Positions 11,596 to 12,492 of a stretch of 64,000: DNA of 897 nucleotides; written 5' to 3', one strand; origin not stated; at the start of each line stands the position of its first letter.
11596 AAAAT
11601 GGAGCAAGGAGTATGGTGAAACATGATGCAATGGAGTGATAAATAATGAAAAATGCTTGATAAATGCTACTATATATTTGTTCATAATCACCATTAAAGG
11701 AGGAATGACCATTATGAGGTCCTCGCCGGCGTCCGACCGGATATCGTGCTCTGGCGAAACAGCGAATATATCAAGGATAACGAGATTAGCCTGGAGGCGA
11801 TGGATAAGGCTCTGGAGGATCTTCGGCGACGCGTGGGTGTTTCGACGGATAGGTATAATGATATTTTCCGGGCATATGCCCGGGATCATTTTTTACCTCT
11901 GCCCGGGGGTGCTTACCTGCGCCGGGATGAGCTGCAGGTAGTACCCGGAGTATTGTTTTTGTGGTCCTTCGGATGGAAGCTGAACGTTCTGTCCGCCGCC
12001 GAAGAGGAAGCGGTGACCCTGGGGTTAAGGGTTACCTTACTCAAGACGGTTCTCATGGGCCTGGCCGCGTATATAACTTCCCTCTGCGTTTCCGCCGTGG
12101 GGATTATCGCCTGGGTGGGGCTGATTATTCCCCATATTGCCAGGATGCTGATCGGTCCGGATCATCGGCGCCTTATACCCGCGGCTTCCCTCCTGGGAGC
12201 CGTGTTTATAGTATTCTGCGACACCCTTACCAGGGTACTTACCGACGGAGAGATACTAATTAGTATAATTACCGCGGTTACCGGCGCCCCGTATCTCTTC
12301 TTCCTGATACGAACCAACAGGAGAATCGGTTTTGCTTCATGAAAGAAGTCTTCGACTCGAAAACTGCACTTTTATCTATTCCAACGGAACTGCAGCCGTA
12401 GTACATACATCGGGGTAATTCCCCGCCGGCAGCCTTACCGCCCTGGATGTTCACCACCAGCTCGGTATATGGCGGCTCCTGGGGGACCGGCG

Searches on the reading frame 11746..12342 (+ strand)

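Call 36: search_protein_families(library=pfam, proteins=[window:11746-12342:+], max_evalue=0.001)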
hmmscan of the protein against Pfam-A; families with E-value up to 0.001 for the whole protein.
window:11746-12342:+ (198 aa): 2 families
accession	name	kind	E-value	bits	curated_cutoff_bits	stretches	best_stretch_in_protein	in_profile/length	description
PF01032.23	FecCD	-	4.9e-34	118.2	26.5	1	65-189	185-310/311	FecCD transport family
PF00950.22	ABC-3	-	0.00042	20.3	20.1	1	75-161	143-231/258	ABC 3 transport family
